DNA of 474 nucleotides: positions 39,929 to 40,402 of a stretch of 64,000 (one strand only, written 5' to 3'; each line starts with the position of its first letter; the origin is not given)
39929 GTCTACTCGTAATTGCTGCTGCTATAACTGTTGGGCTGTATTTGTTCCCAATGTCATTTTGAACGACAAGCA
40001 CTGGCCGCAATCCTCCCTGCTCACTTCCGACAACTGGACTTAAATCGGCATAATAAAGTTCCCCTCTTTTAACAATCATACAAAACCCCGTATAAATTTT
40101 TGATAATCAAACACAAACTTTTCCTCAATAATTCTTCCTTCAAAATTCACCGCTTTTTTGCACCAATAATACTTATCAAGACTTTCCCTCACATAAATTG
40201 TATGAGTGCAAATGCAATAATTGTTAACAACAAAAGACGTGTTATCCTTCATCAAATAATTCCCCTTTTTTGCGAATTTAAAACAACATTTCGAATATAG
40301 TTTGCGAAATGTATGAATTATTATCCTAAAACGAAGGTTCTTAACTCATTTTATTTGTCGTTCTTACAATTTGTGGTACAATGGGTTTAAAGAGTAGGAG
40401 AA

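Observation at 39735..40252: MazF/EndoA toxin preceded by an unannotated non-canonical 58-aa ORF in the antitoxin position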

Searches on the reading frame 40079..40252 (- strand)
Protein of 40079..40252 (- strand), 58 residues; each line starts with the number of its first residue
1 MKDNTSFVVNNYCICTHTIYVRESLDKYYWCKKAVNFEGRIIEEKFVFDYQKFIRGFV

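Call 3: search_protein_families(library=pfam, proteins=[window:40079-40252:-], max_evalue=1)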
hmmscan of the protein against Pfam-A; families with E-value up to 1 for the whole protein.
seq(58 aa): 1 family
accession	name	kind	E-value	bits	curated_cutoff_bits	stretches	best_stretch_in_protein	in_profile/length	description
PF07373.16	CAMP_factor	-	0.21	11.4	23.3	1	16-53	147-183/219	CAMP factor (Cfa)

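Call 4: search_protein_families(library=ncbifam, proteins=[window:40079-40252:-], max_evalue=1)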
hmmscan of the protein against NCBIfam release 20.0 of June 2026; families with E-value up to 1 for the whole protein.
seq(58 aa): 0 families

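Call 5: find_homologous_proteins(query=window:40079-40252:-, max_evalue=10)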
Query seq(58 aa): no candidate shares three 5-residue words with the query. No homologue found.

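Call 23: find_homologous_proteins(query=A1, max_evalue=1)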
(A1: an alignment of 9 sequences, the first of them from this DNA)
Query A1 (9 sequences) (58 aa, profile of the alignment): 24 proteins with E <= 1 among 212 candidates.
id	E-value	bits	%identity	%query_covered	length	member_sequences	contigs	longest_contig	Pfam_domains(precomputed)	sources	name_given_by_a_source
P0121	3.7e-24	102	35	78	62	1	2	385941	-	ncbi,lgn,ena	-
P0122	1.6e-21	94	33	93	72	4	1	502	-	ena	-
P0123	2.7e-21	93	29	79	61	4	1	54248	-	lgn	-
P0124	3.2e-21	93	73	19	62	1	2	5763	-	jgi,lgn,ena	-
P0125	3.8e-21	93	76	100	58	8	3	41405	-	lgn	-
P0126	9.8e-21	91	72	100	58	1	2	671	-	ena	-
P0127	1.1e-20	91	34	93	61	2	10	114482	-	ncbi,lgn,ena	-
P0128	9.4e-20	88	36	93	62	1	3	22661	-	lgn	-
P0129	1.5e-17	81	74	100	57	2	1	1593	-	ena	-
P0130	1.7e-17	81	53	33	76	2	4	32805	-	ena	-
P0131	1.1e-16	78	64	19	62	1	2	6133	-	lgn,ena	-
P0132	2.6e-16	77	41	53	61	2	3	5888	-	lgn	-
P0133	6.0e-16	76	42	33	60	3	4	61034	-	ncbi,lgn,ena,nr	ncbi:MAG: hypothetical protein IJB10_05605 [Clostridia bacterium]|nr:hypothetical protein [Clostridi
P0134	2.5e-15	74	30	93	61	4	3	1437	-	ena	-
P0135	1.8e-14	71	32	81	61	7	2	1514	-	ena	-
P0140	1.9e-8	52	41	78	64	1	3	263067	-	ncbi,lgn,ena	-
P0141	7.8e-8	50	31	55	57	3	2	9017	-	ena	-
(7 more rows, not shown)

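Call 26: search_solved_structures(query=A2, max_evalue=10, show_alignments=3)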
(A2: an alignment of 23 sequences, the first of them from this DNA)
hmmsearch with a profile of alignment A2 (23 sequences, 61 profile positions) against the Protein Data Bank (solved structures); distinct sequences matched with E-value up to 10: 3.
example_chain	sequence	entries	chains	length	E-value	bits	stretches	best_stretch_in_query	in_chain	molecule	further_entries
6ib6_A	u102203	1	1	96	0.16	15.3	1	13-30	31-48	Ly6/PLAUR domain-containing protein 6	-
6gbi_A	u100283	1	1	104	0.19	15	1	13-30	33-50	Ly6/PLAUR domain-containing protein 6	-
8snq_A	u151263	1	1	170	1.4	12.3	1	1-21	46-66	Sortase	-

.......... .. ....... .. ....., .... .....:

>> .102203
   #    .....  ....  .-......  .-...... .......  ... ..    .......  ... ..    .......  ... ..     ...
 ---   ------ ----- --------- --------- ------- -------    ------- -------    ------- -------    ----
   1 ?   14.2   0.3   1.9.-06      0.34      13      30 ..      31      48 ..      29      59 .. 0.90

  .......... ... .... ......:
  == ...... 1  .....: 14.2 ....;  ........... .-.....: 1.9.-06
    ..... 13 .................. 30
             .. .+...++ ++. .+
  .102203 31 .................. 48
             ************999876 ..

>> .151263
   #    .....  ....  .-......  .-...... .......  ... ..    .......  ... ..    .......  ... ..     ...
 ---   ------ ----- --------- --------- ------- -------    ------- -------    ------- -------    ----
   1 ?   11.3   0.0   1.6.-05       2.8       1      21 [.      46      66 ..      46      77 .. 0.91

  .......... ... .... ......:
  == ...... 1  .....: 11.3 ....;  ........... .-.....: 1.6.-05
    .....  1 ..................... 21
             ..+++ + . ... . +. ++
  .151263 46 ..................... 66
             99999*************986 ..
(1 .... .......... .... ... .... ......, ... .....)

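Call 27: search_protein_families(library=pfam, alignment_id=A2, max_evalue=1)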
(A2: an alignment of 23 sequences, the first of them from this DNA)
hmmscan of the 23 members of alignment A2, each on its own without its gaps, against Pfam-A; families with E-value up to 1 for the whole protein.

A. member 1, seq(58 aa): 1 family
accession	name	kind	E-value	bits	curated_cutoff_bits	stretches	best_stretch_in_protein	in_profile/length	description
PF07373.16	CAMP_factor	-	0.21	11.4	23.3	1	16-53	147-183/219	CAMP factor (Cfa)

B. families by the number of members that match (of 23 scanned): 4 families
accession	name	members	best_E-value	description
PF19182.5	DUF5864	1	0.013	Family of unknown function (DUF5864)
PF20942.3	DUF4785_2nd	1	0.1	Domain of unknown function (DUF4785) central domain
PF00522.23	VPR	1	0.14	VPR/VPX protein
PF07373.16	CAMP_factor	1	0.21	CAMP factor (Cfa)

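Call 42: predict_structure(alignment_id=A4)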
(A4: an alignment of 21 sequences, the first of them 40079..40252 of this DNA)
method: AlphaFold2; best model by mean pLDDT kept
length: 58 residues; sequences in the alignment: 21
mean_pLDDT: 62.7   pTM: 0.34
mean pLDDT of the five models: 62.7, 59.1, 49.5, 47.1, 45.7
residues with pLDDT >= 90: 0; 70-90: 24; 50-70: 26; < 50: 8
segments of 3 or more residues with pLDDT < 50: 1-8
pLDDT, mean of each block of 10 residues (from residue 1): 43 66 57 72 74 66
secondary structure, 60 per line:
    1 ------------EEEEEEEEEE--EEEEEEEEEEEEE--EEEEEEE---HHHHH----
elements in order: E13-22 E25-37 E40-46 H50-54

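Call 46: search_protein_representatives(alignment_id=A4)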
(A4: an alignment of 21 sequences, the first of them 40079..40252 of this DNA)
Query: 21 sequences, 61 profile positions. Proteins with E-value up to 0.001 (for the whole library): 21; up to 1e-10: 9; up to 1e-30: 0. The best 21 are listed.
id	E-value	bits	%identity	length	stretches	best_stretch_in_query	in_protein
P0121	4.0e-21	90.9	-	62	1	3-61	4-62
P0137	6.9e-21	90.1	-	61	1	1-61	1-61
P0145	1.0e-18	83.2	-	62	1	1-61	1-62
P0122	2.0e-18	82.2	-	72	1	2-61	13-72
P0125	3.7e-18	81.4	-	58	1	2-60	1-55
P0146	1.2e-17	79.7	-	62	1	2-61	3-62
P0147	1.8e-16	76.0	-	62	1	2-61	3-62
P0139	3.9e-15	71.7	-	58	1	2-58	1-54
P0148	7.2e-13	64.4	-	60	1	2-60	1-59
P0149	5.3e-09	52.0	-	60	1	2-61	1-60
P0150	1.3e-08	50.8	-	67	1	2-59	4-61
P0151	5.9e-08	48.7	-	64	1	1-61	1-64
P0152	1.6e-07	47.3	-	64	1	1-61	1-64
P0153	6.3e-06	42.2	-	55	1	2-58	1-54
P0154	7.4e-05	38.8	-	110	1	1-61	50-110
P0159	8.2e-04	35.4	-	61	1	1-61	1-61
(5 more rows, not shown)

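Call 48: fold_search(model_id=the predicted structure, library=pdb)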
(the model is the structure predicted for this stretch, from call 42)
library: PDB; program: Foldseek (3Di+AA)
matches with E <= 10: 339; with E <= 0.001: 0
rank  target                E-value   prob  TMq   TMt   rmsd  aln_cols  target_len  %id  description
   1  1rqq_C                5.9e-01  0.77  0.43  0.32   6.3        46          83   13  Crystal Structure of the Insulin Receptor Kinase in Complex with the SH2 Domain of APS (released 2003-12-30)
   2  4uyj_D                1.1e+00  0.20  0.30  0.24   8.0        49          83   14  Crystal structure of a Signal Recognition Particle Alu domain in the elongation arrest conformation (released 2014-11-05)
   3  1r8y_A                1.2e+00  0.28  0.40  0.12   4.3        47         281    6  Crystal Structure of Mouse Glycine N-Methyltransferase (Monoclinic Form) (released 2004-09-21)
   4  4tma_B                1.6e+00  0.15  0.29  0.08   4.7        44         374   14  Crystal structure of gyrase bound to its inhibitor YacG (released 2014-07-23)
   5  8wi7_w                1.7e+00  0.63  0.45  0.12   2.9        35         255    8  Cryo- EM structure of Mycobacterium smegmatis 70S ribosome, bS1 and RafH. (released 2024-02-28)
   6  9q6a_A                1.7e+00  0.20  0.36  0.14   6.4        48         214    8  Crystal structure of octameric COMMD-like protein MBK5214510 from Flavobacteriaceae bacterium (released 2025-10-01)
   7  5v01_B                1.8e+00  0.54  0.43  0.17   4.7        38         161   16  Crystal structure of the competence damage-inducible protein A (ComA) from Klebsiella pneumoniae subsp. pneumoniae MGH (released 2017-03-15)
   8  5vu3_E                1.9e+00  0.47  0.46  0.19   5.3        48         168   14  Crystal structure of the competence-damaged protein (CinA) superfamily protein ECL_02051 from Enterobacter cloacae (released 2017-06-14)
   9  5kvk                  1.9e+00  0.44  0.46  0.19   5.3        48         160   17  Crystal structure of the Competence-Damaged Protein (CinA) Superfamily Protein KP700603 from Klebsiella pneumoniae 70060 (released 2016-08-03)
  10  5vu3_C                1.9e+00  0.44  0.46  0.19   5.2        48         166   14  Crystal structure of the competence-damaged protein (CinA) superfamily protein ECL_02051 from Enterobacter cloacae (released 2017-06-14)
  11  5vu3_D                2.0e+00  0.44  0.46  0.18   5.4        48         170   14  Crystal structure of the competence-damaged protein (CinA) superfamily protein ECL_02051 from Enterobacter cloacae (released 2017-06-14)
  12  8p0w_H                2.1e+00  0.25  0.42  0.17   7.4        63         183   13  Structure of the human Commander complex COMMD ring (released 2024-03-20)
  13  2idj_C                2.3e+00  0.16  0.40  0.12   4.3        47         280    6  Crystal Structure of Rat Glycine N-Methyltransferase Apoprotein, Monoclinic Form (released 2006-12-19)
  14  5v01_A                2.4e+00  0.38  0.46  0.18   5.2        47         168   15  Crystal structure of the competence damage-inducible protein A (ComA) from Klebsiella pneumoniae subsp. pneumoniae MGH (released 2017-03-15)
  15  9ia2_B                2.4e+00  0.11  0.33  0.16   7.9        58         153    9  LpDEM from Escherichia coli (released 2025-12-10)
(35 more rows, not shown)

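Call 65: search_protein_families(library=padloc, proteins=[window:40079-40252:-, P0133, P0121, P0124, P0141], max_evalue=1)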
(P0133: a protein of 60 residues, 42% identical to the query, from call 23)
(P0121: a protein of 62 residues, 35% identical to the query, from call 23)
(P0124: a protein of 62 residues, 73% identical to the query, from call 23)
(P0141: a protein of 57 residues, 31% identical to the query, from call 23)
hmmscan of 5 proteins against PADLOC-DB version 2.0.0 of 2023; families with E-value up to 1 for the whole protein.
seq(58 aa): 0 families

P0133 (60 aa): 0 families

P0121 (62 aa): 0 families

P0124 (62 aa): 0 families

P0141 (57 aa): 0 families

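Call 66: search_protein_families(library=phrogs, proteins=[window:40079-40252:-, P0133, P0121, P0124, P0141], max_evalue=1)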
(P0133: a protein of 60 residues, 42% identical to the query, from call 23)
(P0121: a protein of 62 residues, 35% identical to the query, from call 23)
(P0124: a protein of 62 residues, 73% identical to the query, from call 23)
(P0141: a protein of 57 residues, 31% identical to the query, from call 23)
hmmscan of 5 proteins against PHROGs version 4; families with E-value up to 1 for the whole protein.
seq(58 aa): 0 families

P0133 (60 aa): 0 families

P0121 (62 aa): 0 families

P0124 (62 aa): 2 families
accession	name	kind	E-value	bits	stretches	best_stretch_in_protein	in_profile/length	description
phrog_30826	-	unknown function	0.027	15.5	1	4-31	22-45/53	-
phrog_13783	-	unknown function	0.21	12.8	1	6-27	29-49/56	-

P0141 (57 aa): 0 families

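Call 68: find_encoding_contigs(protein=P0150, flank=1500, max_places=3)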
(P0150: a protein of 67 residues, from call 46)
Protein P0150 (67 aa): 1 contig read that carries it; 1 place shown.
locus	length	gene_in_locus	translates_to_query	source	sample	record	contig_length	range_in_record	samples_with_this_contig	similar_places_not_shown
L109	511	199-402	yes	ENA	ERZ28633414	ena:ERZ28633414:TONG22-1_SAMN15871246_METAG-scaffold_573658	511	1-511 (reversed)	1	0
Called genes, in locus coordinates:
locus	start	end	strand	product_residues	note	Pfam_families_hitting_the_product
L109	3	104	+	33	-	?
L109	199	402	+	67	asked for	-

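Call 69: find_encoding_contigs(protein=P0133, flank=2500, max_places=3)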
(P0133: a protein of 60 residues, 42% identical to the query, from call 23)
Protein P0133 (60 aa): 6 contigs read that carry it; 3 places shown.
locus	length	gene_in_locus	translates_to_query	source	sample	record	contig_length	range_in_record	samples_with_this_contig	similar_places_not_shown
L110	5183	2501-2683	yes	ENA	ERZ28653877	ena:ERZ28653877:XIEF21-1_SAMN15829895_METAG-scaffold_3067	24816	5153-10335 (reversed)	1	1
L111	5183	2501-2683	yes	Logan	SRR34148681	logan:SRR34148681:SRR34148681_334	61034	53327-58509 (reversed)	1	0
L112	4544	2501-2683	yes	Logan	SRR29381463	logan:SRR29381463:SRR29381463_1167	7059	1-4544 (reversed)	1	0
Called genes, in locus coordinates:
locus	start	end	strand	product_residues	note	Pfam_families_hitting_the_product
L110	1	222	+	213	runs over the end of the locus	PF01381:HTH_3, PF12844:HTH_19 (weak), PF13560:HTH_31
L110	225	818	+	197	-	PF01205:Impact_N, PF09186:DUF1949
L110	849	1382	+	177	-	PF00156:Pribosyltran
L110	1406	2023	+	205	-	PF27462:RecX_N, PF21982:RecX_HTH1, PF02631:RecX_HTH2, PF21981:RecX_HTH3 (weak)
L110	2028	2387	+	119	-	PF01648:ACPS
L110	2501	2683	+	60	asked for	-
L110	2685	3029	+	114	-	PF02452:PemK_toxin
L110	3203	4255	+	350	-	PF01381:HTH_3, PF12844:HTH_19, PF13560:HTH_31 (weak)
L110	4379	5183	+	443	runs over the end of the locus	PF05958:tRNA_U5-meth_tr, PF02475:TRM5-TYW2_MTfase (faint), PF03602:Cons_hypoth95 (weak)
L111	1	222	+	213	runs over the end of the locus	PF01381:HTH_3, PF12844:HTH_19 (weak), PF13560:HTH_31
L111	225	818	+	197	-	PF01205:Impact_N, PF09186:DUF1949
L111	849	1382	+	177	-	PF00156:Pribosyltran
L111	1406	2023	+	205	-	PF27462:RecX_N, PF21982:RecX_HTH1, PF02631:RecX_HTH2, PF21981:RecX_HTH3 (weak)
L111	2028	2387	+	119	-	PF01648:ACPS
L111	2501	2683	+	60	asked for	-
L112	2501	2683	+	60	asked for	-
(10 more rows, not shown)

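Call 71: find_encoding_contigs(protein=P0152, flank=1500, max_places=2)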
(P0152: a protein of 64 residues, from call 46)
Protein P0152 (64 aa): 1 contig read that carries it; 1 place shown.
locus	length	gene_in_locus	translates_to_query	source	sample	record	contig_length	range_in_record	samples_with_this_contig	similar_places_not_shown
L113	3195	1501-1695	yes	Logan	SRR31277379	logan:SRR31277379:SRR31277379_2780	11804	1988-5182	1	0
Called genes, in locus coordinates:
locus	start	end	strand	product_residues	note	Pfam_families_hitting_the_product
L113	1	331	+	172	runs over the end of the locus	PF00156:Pribosyltran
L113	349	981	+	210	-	PF27462:RecX_N, PF21982:RecX_HTH1, PF02631:RecX_HTH2, PF21981:RecX_HTH3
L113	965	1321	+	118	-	PF01648:ACPS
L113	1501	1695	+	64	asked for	-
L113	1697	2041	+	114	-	PF02452:PemK_toxin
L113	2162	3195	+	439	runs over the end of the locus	PF05958:tRNA_U5-meth_tr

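Call 72: find_encoding_contigs(protein=P0159, flank=1500, max_places=2)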
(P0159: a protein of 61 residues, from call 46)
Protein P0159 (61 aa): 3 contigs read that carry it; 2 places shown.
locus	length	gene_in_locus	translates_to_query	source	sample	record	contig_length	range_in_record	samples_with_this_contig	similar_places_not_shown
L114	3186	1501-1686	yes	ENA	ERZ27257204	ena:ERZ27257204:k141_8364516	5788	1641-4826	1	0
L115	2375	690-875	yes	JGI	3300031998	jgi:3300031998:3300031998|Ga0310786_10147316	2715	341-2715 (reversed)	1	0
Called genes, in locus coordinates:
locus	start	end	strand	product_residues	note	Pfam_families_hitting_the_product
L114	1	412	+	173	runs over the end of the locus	PF00156:Pribosyltran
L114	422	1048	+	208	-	PF27462:RecX_N, PF21982:RecX_HTH1, PF02631:RecX_HTH2, PF21981:RecX_HTH3 (weak)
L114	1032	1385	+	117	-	PF01648:ACPS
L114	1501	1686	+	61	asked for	-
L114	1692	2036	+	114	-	PF02452:PemK_toxin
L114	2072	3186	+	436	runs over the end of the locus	PF05958:tRNA_U5-meth_tr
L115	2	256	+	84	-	?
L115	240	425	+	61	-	-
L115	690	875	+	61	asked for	-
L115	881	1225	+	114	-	PF02452:PemK_toxin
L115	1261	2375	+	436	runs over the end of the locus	PF05958:tRNA_U5-meth_tr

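Call 76: predict_structure(alignment_id=A7)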
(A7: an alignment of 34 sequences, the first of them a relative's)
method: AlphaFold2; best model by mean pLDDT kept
length: 60 residues; sequences in the alignment: 34
mean_pLDDT: 63.3   pTM: 0.27
mean pLDDT of the five models: 63.3, 61.7, 60.7, 58.3, 58.3
residues with pLDDT >= 90: 0; 70-90: 16; 50-70: 41; < 50: 3
segments of 3 or more residues with pLDDT < 50: none
pLDDT, mean of each block of 10 residues (from residue 1): 51 62 61 71 59 76
secondary structure, 60 per line:
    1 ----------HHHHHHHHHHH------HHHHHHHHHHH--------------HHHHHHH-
elements in order: H11-21 H28-38 H53-59

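Call 78: list_cluster_members(proteins=[P0133, P0121, P0127, P0140, P0125])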
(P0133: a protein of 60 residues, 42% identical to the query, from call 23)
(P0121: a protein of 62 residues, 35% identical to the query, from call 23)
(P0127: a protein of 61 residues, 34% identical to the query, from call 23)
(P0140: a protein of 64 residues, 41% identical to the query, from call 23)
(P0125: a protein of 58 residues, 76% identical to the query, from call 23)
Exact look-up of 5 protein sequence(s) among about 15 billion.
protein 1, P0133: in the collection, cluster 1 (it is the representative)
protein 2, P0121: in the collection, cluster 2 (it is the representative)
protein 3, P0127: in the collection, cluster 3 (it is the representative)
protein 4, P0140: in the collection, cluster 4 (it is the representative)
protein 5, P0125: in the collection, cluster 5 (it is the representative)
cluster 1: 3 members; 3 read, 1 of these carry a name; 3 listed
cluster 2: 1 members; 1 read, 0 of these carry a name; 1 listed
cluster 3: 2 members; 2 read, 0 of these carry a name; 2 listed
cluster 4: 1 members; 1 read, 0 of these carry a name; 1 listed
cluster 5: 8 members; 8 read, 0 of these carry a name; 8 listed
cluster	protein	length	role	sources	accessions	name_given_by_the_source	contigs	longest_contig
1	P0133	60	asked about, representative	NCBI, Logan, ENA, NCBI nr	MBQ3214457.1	MAG: hypothetical protein IJB10_05605 [Clostridia bacterium] | hypothetical protein [Clostridia bacterium]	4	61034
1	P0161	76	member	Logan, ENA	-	-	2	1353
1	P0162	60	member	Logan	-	-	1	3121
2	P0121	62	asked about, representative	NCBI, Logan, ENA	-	-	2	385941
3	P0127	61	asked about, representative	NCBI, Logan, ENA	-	-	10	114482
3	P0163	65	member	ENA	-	-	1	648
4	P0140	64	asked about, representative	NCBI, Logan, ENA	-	-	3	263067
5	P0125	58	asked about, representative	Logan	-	-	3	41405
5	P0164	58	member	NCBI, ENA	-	-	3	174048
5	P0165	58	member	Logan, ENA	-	-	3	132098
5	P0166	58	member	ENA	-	-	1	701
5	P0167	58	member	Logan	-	-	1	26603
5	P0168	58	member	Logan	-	-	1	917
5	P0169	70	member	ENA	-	-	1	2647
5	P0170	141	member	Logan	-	-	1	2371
